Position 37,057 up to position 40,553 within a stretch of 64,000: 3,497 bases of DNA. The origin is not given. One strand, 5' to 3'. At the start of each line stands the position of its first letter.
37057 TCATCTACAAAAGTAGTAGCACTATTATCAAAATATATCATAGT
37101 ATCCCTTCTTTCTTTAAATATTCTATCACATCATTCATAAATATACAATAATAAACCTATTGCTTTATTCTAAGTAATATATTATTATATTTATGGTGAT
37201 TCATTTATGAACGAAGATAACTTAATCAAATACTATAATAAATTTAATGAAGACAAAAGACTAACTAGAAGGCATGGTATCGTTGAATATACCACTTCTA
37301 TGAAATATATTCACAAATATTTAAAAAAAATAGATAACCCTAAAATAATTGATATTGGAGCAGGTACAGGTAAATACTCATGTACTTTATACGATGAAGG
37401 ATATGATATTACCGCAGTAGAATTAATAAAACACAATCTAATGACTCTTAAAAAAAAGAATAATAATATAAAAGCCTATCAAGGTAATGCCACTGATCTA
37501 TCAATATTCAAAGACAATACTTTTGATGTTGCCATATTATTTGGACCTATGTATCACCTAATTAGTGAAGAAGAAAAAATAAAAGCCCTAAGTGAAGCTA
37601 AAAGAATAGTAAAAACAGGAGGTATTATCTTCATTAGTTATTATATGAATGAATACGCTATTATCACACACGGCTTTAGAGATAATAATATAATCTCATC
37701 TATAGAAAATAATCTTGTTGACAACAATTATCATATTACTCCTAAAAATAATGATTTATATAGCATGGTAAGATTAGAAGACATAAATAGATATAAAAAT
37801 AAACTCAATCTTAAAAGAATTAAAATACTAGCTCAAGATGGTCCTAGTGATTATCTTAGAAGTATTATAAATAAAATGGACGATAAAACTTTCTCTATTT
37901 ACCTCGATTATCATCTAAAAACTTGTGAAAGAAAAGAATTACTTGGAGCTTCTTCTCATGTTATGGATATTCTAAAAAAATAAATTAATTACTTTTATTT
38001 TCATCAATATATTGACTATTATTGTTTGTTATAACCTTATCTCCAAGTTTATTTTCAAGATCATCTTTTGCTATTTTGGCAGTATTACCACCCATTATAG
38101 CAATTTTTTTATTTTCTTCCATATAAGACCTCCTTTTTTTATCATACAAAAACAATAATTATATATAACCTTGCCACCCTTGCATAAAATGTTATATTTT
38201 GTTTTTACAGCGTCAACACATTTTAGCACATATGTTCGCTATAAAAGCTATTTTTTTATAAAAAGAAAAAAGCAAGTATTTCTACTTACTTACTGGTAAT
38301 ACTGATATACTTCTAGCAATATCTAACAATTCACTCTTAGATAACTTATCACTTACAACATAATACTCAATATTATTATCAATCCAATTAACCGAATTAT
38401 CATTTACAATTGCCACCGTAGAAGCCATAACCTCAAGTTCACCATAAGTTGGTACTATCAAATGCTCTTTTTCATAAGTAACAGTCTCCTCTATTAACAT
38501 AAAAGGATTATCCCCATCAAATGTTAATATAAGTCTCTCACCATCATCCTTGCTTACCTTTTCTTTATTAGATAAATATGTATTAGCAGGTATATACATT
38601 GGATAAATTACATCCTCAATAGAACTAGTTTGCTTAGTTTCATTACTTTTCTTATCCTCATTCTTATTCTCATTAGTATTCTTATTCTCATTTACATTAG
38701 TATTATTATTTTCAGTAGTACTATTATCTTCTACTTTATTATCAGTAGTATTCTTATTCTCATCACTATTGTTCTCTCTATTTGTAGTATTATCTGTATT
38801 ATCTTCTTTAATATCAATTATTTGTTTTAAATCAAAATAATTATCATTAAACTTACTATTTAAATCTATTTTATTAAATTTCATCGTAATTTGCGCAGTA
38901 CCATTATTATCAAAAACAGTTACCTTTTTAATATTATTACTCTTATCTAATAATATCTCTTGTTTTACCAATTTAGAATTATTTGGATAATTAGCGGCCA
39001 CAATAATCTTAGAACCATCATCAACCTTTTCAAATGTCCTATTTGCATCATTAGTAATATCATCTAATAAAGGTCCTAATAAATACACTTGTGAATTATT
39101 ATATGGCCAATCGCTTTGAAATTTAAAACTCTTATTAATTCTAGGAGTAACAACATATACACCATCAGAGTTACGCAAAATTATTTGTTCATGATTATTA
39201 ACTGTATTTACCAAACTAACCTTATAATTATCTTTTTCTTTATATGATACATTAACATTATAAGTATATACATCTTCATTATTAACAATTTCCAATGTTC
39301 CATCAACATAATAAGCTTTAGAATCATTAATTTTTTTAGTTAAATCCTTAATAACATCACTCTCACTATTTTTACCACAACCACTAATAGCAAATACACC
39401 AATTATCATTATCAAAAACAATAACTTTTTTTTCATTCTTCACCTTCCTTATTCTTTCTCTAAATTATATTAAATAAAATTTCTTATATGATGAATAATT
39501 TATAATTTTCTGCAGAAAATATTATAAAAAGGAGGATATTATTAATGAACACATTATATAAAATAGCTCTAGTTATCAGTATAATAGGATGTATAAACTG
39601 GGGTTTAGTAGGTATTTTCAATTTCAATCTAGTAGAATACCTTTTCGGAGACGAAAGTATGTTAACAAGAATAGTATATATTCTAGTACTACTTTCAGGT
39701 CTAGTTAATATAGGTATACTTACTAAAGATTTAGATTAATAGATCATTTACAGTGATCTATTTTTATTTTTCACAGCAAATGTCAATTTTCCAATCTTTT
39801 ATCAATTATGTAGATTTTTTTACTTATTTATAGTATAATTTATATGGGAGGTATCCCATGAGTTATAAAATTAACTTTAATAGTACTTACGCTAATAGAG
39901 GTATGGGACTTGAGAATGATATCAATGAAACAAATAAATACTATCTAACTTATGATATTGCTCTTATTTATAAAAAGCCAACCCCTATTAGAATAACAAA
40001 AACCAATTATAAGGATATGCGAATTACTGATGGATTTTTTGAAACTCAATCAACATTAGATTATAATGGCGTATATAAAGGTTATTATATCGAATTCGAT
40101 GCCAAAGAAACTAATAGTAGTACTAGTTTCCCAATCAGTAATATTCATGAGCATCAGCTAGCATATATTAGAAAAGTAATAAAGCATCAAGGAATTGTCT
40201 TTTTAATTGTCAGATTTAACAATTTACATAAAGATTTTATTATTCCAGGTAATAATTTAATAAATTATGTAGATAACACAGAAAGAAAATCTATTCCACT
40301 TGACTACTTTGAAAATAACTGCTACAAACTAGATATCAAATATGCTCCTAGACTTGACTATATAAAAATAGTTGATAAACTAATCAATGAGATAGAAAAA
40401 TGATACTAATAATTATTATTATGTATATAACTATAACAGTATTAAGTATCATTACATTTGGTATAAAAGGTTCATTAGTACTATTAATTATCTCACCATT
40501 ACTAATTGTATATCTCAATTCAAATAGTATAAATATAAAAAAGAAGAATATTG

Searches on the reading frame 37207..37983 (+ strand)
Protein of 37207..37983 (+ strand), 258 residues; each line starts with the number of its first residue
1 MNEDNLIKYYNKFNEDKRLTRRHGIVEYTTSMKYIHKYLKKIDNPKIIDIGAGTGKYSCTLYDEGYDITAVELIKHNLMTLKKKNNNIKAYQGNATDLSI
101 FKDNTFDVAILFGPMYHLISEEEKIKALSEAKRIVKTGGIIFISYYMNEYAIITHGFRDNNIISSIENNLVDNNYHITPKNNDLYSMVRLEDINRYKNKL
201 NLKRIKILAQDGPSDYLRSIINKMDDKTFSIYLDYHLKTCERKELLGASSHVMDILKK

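Call 28: search_protein_families(library=pfam, proteins=[window:37207-37983:+], max_evalue=0.00001)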
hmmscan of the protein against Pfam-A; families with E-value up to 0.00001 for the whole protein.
window:37207-37983:+ (258 aa): 6 families
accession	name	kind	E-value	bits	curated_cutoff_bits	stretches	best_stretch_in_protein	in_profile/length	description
PF08241.18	Methyltransf_11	-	9.2e-16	58.7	21.2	1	48-143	1-95/95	Methyltransferase domain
PF13649.12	Methyltransf_25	-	1e-14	55.4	27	1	47-139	1-97/97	Methyltransferase domain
PF13847.12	Methyltransf_31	-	8.4e-13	48.7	27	1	44-161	4-127/145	Methyltransferase domain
PF13489.12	Methyltransf_23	-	3e-10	40.5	27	1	34-203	12-160/164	Methyltransferase domain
PF08242.18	Methyltransf_12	-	4.8e-07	30.8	30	1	48-141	1-98/98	Methyltransferase domain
PF01209.24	Ubie_methyltran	-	4.7e-06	26.6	20.1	1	35-143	39-151/233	ubiE/COQ5 methyltransferase family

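Call 70: search_protein_families(library=ncbifam, max_evalue=0.00001, proteins=[window:37207-37983:+])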
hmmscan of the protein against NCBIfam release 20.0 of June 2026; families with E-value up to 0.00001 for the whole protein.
window:37207-37983:+ (258 aa): 11 families
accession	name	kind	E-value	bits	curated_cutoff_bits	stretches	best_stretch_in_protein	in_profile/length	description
TIGR01934.1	MenG_MenH_UbiE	subfamily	7.1e-10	38.6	158.35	1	38-147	34-145/223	ubiquinone/menaquinone biosynthesis methyltransferase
NF001241.0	PRK00216.1-2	equivalog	1.2e-09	38.1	327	1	37-146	45-150/231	demethylmenaquinone methyltransferase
NF043040.1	corrin_prot_MT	hypoth_equivalog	6.3e-09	35.6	180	1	38-143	37-147/216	corrinoid protein-associated methyltransferase CpaM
TIGR01983.1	UbiG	equivalog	1.1e-08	34.7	102.95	1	33-146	31-154/228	bifunctional 2-polyprenyl-6-hydroxyphenol methylase/3-demethylubiquinol 3-O-methyltransferase UbiG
NF051855.1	GlySarMtaseBact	equivalog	2e-08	34.2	350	1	34-176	44-190/259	glycine/sarcosine N-methyltransferase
NF045667.1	MTase_DVU1556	equivalog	8.3e-08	31.9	155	1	44-144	23-120/213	DVU_1556 family methyltransferase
TIGR02072.1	BioC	equivalog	1.2e-07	31.8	184.95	1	37-147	29-136/244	malonyl-ACP O-methyltransferase BioC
NF001244.0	PRK00216.1-5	equivalog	6e-06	25.7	216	1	37-144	42-154/236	bifunctional demethylmenaquinone methyltransferase/2-methoxy-6-polyprenyl-1,4-benzoquinol methylase UbiE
NF011529.0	PRK14968.1-3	equivalog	7.9e-06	25.4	162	0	36-176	27-165/198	putative methyltransferase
NF011530.0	PRK14968.1-4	equivalog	9.3e-06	25.1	243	0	43-126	39-119/202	putative methyltransferase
TIGR00537.1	hemK_rel_arch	hypoth_equivalog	9.5e-06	25.4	87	0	36-128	12-104/179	HemK2/MTQ2 family protein methyltransferase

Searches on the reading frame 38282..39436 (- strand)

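Call 28: search_protein_families(library=pfam, proteins=[window:38282-39436:-], max_evalue=0.00001)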
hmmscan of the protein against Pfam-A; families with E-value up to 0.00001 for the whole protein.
window:38282-39436:- (384 aa): 0 families

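Call 70: search_protein_families(library=ncbifam, max_evalue=0.00001, proteins=[window:38282-39436:-])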
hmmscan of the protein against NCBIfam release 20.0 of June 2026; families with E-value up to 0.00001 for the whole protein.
window:38282-39436:- (384 aa): 2 families
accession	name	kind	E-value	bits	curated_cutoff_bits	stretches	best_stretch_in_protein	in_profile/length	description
NF041286.1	lipo_GerS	equivalog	1.7e-13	50.4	175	1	2-190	3-192/196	germination lipoprotein GerS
NF041287.1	lipo_GerS_rel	equivalog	7.8e-08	32.3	100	1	3-201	2-201/201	germination lipoprotein GerS-related protein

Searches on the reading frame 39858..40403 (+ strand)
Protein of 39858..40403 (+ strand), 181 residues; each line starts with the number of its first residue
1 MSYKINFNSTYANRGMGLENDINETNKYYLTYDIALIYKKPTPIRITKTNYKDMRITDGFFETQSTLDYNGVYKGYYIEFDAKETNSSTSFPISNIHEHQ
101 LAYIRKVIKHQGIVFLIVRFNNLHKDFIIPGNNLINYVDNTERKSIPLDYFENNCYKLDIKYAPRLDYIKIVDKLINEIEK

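Call 28: search_protein_families(library=pfam, proteins=[window:39858-40403:+], max_evalue=0.00001)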
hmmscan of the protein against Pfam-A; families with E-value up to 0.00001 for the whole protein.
window:39858-40403:+ (181 aa): 1 family
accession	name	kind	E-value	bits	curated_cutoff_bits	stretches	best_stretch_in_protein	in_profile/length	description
PF03838.20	RecU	-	5e-56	189.6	25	1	14-173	1-162/162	Recombination protein U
